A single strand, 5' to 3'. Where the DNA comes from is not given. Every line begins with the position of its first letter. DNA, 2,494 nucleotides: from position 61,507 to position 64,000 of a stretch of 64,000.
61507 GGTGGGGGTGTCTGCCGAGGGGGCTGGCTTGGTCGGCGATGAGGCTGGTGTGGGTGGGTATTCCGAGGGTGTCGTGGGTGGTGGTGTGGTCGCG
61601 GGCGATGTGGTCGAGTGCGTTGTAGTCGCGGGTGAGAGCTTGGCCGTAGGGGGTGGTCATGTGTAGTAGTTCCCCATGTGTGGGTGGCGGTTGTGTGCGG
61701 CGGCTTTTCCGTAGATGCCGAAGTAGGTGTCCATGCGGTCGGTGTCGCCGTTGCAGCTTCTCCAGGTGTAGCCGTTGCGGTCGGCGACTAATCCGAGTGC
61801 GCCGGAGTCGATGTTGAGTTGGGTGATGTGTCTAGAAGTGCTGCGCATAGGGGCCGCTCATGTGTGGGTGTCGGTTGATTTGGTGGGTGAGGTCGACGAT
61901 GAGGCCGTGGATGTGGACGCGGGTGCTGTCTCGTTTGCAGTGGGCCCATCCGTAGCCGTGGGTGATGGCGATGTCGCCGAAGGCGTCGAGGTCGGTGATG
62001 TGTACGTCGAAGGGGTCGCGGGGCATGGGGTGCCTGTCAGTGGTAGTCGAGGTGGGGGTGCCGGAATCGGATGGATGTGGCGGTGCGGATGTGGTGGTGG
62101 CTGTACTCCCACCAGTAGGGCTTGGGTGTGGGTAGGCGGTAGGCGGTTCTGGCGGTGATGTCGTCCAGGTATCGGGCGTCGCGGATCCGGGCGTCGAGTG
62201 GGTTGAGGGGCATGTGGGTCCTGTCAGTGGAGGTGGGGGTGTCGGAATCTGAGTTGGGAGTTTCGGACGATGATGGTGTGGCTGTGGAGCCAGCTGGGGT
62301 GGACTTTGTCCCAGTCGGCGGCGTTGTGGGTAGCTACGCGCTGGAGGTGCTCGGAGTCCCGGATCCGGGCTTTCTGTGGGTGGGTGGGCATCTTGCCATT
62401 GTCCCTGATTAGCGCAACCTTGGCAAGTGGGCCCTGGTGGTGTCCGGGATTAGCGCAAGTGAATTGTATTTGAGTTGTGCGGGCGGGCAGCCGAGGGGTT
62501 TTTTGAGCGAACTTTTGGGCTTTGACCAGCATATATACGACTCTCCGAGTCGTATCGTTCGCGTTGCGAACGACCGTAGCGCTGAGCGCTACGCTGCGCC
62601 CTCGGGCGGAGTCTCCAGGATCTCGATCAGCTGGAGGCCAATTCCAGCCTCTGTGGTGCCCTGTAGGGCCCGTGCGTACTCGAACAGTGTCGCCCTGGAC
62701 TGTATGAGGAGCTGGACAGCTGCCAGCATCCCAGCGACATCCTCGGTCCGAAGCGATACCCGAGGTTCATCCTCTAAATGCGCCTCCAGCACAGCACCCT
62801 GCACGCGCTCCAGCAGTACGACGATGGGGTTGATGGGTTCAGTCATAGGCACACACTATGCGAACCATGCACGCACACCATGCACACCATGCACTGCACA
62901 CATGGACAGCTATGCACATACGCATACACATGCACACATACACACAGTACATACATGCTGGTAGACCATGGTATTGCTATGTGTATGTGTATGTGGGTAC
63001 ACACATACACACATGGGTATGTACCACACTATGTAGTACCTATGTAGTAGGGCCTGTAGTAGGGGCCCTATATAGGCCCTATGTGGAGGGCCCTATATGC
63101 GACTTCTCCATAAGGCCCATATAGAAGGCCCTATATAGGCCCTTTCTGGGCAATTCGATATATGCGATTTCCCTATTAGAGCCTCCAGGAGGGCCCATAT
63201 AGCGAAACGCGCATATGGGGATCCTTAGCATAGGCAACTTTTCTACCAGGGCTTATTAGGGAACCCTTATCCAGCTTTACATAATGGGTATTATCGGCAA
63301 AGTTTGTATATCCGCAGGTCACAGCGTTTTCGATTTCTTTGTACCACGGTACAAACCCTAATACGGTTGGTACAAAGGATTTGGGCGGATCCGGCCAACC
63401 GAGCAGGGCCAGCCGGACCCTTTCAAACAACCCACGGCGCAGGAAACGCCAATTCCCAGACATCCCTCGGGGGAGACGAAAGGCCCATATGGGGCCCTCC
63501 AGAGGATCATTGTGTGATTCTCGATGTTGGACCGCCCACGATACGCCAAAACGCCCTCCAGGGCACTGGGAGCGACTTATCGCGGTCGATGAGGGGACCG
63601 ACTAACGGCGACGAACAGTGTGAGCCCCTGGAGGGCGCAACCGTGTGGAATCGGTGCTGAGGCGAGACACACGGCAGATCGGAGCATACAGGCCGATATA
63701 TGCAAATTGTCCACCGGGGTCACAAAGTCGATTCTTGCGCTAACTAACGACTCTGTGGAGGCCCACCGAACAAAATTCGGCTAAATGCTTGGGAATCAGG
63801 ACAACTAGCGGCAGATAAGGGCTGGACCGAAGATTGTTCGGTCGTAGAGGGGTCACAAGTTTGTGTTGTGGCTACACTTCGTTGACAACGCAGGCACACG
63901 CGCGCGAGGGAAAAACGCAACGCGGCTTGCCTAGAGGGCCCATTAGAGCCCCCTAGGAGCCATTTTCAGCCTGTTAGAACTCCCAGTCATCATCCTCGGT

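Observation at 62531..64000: Lower-GC non-coding hub at the right end: triple palindrome, CA/TG alternating tract, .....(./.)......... palindrome array, TTGTACC palindromes and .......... direct repeats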

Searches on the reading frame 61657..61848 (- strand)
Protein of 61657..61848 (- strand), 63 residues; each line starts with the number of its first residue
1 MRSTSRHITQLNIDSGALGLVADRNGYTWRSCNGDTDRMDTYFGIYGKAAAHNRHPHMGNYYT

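Call 26: search_protein_families(library=phrogs, proteins=[window:61657-61848:-], max_evalue=1)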
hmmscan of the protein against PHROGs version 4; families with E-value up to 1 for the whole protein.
window:61657-61848:- (63 aa): 1 family
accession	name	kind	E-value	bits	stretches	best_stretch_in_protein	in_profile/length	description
phrog_15786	-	unknown function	0.11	13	1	19-47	72-101/201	-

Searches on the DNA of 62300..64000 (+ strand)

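Call 3: search_dna_similar(query=window:62400-64000:+, collection=phages, mode=near, max_rows=30)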
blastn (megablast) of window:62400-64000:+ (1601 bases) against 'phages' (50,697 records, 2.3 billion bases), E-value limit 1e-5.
No match.

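Call 6: search_dna_similar(query=window:62400-64000:+, collection=phages, mode=distant, max_rows=20)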
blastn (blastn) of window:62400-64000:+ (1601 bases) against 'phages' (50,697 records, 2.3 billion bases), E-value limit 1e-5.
No match.

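Call 19: search_rna_families(source=window, start=62300, end=64000, threshold=evalue, max_evalue=5)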
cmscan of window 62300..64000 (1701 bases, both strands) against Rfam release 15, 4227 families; matches with E-value up to 5: 11.
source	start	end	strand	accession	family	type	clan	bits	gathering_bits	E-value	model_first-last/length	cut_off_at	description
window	62926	62998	+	RF04176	mir-3149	Gene; miRNA;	-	29.8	100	0.004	1-83/83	no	mir-3149 microRNA precursor family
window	62912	63010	-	RF04176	mir-3149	Gene; miRNA;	-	27.5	100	0.016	1-83/83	no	mir-3149 microRNA precursor family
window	62895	62956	-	RF04217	mir-297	Gene; miRNA;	-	27.3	90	0.039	1-71/71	no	mir-297 microRNA precursor family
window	62921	63003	-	RF03305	mir-3338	Gene; miRNA;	-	24.5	95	0.05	1-84/84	no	mir-3338 microRNA precursor family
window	62978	63014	-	RF04217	mir-297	Gene; miRNA;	-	24.3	90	0.21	1-71/71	no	mir-297 microRNA precursor family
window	62980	63015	+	RF04217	mir-297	Gene; miRNA;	-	23.7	90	0.29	20-55/71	no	mir-297 microRNA precursor family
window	62575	62602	+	RF01687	Acido-Lenti-1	Gene; sRNA;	-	19.4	37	0.14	1-46/46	no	Acido-Lenti-1 RNA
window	62976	63017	+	RF04052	mir-466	Gene; miRNA;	-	18.6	85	2.7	1-80/80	no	mir-466 microRNA precursor family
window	63061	63142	-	RF03566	mir-4875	Gene; miRNA;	-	17.7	90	3.4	1-73/73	no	mir-4875 microRNA precursor family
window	62914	63010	-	RF04241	mir-5014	Gene; miRNA;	-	17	101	3.7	1-123/123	no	mir-5014 microRNA precursor family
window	62622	62688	-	RF02924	skipping-rope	Gene; sRNA;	-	15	36.7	4.7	1-80/80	no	skipping-rope RNA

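Call 64: search_dna_similar(query=window:62853-63976:+, collection=plasmids, mode=distant, max_evalue=0.01, max_rows=10)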
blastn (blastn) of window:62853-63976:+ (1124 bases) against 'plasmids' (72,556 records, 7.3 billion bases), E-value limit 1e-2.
No match.
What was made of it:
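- The hub shows no similarity to plasmid sequences (call 64). No plasmid similarity (call 64).
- Tried and rejected: DNA similarity of the hub to 50,697 phage records, in near and distant mode (calls 3, 6), and to plasmids (call 64).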

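Call 76: search_rna_families(source=window, start=63390, end=63770, threshold=evalue, max_evalue=10)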
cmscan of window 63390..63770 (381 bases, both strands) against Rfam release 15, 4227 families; matches with E-value up to 10: 3.
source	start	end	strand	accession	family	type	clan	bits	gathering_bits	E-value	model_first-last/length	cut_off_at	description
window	63554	63635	-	RF01790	htlv_FSE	Cis-reg; frameshift_element;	-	16.2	45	1.8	1-43/43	no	ribosomal frameshift site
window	63550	63639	-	RF00655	mir-28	Gene; miRNA;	CL00086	15.9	64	3.4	1-78/78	no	mir-28 microRNA precursor family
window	63609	63680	-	RF02122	FTX_5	Gene; lncRNA;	-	15.1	45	5.1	134-208/208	no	FTX transcript, XIST regulator conserved region 5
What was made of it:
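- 63399..63758 (-): Ultra-conserved core. It is identical between lineages B and C over 360 nt, and 63422-63747 (326 nt) is invariant in all 15 contigs. It has no credible ORF and is the candidate non-coding RNA or cis-acting element. No Rfam match (calls 19, 76).
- On Any described RNA family (Rfam 15): Only sub-threshold chance hits, such as miRNA models on the CA/TG tract (calls 19, 76).
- Tried and rejected: Rfam, twice (calls 19, 76).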
